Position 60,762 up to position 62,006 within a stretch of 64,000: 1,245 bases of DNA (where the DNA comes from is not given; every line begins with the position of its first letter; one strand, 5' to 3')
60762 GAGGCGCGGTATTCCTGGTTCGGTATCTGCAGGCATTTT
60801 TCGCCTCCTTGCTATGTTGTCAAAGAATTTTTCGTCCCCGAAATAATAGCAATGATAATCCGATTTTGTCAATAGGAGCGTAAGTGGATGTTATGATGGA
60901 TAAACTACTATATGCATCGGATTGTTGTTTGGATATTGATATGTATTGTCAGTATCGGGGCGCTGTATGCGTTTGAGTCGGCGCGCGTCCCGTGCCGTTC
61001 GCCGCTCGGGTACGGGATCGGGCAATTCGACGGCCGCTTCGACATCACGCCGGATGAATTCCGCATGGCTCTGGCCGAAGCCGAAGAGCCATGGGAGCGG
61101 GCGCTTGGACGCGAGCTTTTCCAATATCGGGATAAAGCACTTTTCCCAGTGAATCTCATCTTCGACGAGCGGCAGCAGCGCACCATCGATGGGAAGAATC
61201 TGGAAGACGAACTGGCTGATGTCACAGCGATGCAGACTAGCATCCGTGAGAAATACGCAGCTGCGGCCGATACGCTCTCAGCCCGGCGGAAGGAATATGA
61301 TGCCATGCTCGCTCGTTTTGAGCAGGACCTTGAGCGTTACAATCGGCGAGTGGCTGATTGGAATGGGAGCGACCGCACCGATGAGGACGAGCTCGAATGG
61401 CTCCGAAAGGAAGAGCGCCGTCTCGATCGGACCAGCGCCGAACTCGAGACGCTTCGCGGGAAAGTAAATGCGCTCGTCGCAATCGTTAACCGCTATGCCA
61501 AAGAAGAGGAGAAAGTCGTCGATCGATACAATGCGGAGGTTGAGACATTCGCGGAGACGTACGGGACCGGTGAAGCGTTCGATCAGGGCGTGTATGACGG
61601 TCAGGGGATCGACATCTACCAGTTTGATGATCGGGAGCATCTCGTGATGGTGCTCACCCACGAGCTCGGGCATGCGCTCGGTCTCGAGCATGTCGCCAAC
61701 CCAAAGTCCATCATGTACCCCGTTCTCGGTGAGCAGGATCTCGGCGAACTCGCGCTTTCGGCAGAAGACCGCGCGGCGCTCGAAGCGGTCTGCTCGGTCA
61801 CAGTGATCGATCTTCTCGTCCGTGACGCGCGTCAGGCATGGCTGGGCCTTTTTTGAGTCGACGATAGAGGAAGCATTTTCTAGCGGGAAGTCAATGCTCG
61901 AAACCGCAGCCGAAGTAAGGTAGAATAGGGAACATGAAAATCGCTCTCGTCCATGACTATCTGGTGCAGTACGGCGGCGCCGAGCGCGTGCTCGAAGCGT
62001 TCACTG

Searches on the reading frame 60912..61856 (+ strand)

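Call 3: search_protein_families(library=pfam, proteins=[window:60912-61856:+], max_evalue=1)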
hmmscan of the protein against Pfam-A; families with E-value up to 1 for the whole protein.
window:60912-61856:+ (314 aa): 16 families
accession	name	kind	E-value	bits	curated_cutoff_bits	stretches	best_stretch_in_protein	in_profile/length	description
PF00413.30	Peptidase_M10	-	7.9e-12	45.8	24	1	157-292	91-156/159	Matrixin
PF12388.14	Peptidase_M57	-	0.0013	19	21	1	227-261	119-150/212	Dual-action HEIGH metallo-peptidase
PF03938.19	OmpH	-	0.0036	18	32.4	1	100-235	13-133/141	Outer membrane protein (OmpH-like)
PF05572.19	Peptidase_M43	-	0.0087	16.4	23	1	240-263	64-87/152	Pregnancy-associated plasma protein-A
PF07998.17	Peptidase_M54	-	0.026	15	24.4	1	244-270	145-170/194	Peptidase family M54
PF10462.15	Peptidase_M66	-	0.03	13.7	20.6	1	245-263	193-212/306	Peptidase M66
PF14362.11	DUF4407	-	0.042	13.6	31.3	1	83-214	104-233/297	Domain of unknown function (DUF4407)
PF16313.11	DUF4953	-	0.054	13.1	24.2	1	242-260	11-29/316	Met-zincin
PF13863.11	DUF4200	-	0.066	14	29.7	1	100-197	7-101/119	Domain of unknown function (DUF4200)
PF01421.25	Reprolysin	-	0.079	13.4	20.8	1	230-263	117-150/200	Reprolysin (M12B) family zinc metalloprotease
PF13688.12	Reprolysin_5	-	0.083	13.5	27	1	243-260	140-157/196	Metallo-peptidase family M12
PF13582.12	Reprolysin_3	-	0.086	13.8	22.4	1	241-260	103-122/123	Metallo-peptidase family M12B Reprolysin-like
PF13583.11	Reprolysin_4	-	0.087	12.9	22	1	247-291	138-182/203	Metallo-peptidase family M12B Reprolysin-like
PF15905.10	HMMR_N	-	0.17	11.8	30.1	1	95-215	192-315/330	Hyaluronan mediated motility receptor N-terminal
PF14357.11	DUF4404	-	0.37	11.9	27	0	164-216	12-63/83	Domain of unknown function (DUF4404)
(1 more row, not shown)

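Call 4: search_protein_families(library=ncbifam, proteins=[window:60912-61856:+], max_evalue=1)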
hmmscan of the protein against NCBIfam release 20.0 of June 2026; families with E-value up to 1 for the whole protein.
window:60912-61856:+ (314 aa): 15 families
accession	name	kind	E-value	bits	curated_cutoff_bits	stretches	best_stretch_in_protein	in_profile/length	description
NF041905.1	MXAN_2677_2678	equivalog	4.3e-07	29.2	250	1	247-296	187-233/283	myxosortase-dependent metalloprotease, MXAN_2677/MXAN_2678 family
NF033823.0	archmetzin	subfamily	7.8e-06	25.9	145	1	242-269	120-147/170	archaemetzincin family Zn-dependent metalloprotease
TIGR03935.1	fragilysin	equivalog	0.00038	19.5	190.7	1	247-271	341-365/386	fragilysin family metalloproteinase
NF045487.1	ASRP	equivalog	0.00065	18.4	300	1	95-209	166-285/593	archaea-specific SMC-related protein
TIGR02168.1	SMC_prok_B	equivalog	0.00094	17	567.35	1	96-204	404-808/1181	chromosome segregation protein SMC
NF035945.1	Zn_serralysin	subfamily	0.013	14.7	500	1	222-263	137-180/462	serralysin family metalloprotease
TIGR03952.1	metzin_BF0631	equivalog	0.016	14.2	208.1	1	242-262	230-250/351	zinc-dependent metalloproteinase lipoprotein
NF033804.1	Streccoc_I_II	equivalog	0.019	12.3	1500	1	97-162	414-479/1551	antigen I/II family LPXTG-anchored adhesin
NF003034.1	PRK03918.1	equivalog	0.039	11.9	700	1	97-202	278-381/878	DNA double-strand break repair ATPase Rad50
NF043058.1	T4SS_LegC2C7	subfamily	0.047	12.7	350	1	85-156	256-327/348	LegC2/C7 family Dot/Icm T4SS effector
TIGR02169.1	SMC_prok_A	equivalog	0.058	11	729.4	1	101-202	272-370/1165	chromosome segregation protein SMC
TIGR03296.1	M6dom_TIGR03296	domain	0.092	12.6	110.8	1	233-258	149-180/286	M6 family metalloprotease domain-containing protein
NF045780.1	TrlF_fam_ATP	equivalog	0.19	10.3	350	1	98-215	581-704/944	TrlF family AAA-like ATPase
NF058675.1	RcGTA_tape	equivalog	0.2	11.4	220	0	169-232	8-73/220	RcGTA-type gene transfer agent tail tape measure protein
NF009344.0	PRK12705.1-1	equivalog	0.48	8.9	831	1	88-211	95-220/572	hypothetical protein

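Call 7: search_protein_families(library=padloc, proteins=[window:60912-61856:+], max_evalue=1)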
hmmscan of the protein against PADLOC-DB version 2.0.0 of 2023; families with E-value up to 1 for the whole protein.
window:60912-61856:+ (314 aa): 6 families
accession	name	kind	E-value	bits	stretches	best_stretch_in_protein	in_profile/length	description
PDLC03859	LmuB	-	0.00086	16.6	1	95-217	356-486/611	-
PDLC03868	LmuB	-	0.005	13.2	1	87-198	599-709/1035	-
PDLC02730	PbeC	-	0.016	12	1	97-201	413-519/651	PbeC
PDLC00582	JetC3|JetC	-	0.022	10.5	1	110-221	923-1037/1472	DUF3584 domain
PDLC03863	LmuB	-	0.09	9.4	1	118-197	218-290/610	-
PDLC03862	LmuB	-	0.2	7.9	1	94-202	210-315/643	-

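Call 8: search_protein_families(library=phrogs, proteins=[window:60912-61856:+], max_evalue=1)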
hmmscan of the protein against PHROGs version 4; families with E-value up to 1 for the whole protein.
window:60912-61856:+ (314 aa): 9 families
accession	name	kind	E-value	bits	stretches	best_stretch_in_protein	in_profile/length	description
phrog_87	-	other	0.015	16.1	1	191-256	35-97/227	metallo-protease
phrog_29246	-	unknown function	0.027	15.8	1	116-161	28-75/83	-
phrog_1660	-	head and packaging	0.062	13.2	1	86-248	65-231/405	PmgS-like head morphogenesis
phrog_32519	-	unknown function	0.078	13.8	1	145-188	10-56/58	-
phrog_24998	-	unknown function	0.2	12.9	1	119-171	36-86/122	-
phrog_4059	-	unknown function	0.25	12.7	1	161-218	11-68/106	-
phrog_7450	-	moron, auxiliary metabolic gene and host takeover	0.26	12.3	0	105-143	49-87/125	polysaccharide chain length determinant protein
phrog_19984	-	unknown function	0.33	11.8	1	95-189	25-120/156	-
phrog_5328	-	unknown function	0.86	11.1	1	125-211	3-89/101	-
